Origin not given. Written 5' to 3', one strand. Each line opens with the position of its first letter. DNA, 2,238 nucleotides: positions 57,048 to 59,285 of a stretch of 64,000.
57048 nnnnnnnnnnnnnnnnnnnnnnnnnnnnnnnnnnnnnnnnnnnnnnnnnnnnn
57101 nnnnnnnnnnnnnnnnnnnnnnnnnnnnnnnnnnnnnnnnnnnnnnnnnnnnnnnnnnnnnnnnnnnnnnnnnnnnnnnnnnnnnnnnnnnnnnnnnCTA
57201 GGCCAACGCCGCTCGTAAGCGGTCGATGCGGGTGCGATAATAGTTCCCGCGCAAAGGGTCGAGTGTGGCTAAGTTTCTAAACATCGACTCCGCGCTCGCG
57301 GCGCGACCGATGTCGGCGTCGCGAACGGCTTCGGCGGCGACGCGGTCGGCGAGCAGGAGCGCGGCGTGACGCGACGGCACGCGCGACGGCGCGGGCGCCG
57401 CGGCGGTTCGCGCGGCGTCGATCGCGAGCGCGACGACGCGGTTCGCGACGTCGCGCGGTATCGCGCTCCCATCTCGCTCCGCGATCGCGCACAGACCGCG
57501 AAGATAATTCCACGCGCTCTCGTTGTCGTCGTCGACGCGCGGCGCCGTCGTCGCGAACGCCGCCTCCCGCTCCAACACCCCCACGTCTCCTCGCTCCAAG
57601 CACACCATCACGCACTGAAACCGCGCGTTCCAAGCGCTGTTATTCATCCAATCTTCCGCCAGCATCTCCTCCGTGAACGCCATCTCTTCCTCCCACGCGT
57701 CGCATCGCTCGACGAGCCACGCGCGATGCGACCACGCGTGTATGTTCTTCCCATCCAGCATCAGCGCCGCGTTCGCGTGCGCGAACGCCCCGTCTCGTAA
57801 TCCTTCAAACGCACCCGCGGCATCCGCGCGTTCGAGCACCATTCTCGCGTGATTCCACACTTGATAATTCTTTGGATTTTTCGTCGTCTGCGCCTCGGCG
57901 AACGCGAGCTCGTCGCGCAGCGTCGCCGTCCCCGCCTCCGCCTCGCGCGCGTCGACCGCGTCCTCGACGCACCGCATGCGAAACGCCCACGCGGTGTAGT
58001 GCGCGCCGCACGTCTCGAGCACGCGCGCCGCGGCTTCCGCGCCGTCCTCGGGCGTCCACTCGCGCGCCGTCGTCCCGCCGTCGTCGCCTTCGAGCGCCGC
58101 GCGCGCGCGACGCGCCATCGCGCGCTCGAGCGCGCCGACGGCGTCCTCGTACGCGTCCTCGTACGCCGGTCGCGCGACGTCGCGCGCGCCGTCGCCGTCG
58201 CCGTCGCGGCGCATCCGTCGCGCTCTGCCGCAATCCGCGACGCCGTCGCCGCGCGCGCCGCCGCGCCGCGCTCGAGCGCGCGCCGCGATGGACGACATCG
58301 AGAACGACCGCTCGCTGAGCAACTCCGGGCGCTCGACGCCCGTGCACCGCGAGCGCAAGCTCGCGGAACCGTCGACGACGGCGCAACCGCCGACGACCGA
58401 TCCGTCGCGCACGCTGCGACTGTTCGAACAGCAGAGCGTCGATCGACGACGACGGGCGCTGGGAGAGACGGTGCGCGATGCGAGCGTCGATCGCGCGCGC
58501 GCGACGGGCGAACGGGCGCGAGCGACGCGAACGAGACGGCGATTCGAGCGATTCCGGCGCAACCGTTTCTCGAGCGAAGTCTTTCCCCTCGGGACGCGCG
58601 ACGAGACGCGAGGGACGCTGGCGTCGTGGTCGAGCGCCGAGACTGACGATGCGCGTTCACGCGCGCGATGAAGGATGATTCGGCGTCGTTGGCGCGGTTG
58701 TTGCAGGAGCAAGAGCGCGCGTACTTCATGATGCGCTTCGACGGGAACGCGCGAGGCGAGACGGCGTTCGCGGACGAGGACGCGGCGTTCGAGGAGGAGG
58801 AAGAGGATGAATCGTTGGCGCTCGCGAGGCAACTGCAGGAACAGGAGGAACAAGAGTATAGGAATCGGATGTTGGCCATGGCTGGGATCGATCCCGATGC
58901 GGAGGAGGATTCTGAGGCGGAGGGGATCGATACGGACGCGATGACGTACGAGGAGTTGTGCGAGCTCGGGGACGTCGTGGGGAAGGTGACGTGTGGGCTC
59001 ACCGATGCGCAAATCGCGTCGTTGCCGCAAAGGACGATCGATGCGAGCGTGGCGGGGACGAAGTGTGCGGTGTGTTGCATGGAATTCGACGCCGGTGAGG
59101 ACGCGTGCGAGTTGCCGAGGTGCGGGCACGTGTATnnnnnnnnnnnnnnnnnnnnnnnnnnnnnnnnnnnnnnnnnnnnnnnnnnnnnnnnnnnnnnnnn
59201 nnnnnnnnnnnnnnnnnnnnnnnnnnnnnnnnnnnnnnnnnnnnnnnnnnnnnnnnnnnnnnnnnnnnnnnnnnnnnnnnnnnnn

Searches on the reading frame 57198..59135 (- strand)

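Call 10: search_protein_families(library=pfam, proteins=[window:57198-59135:-], max_evalue=0.001)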
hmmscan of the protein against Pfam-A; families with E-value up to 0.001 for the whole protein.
window:57198-59135:- (645 aa): 1 family
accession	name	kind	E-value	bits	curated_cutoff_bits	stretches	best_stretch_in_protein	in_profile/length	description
PF01239.28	PPTA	-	7.9e-32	107.3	29.5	3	406-436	1-31/32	Protein prenyltransferase alpha subunit repeat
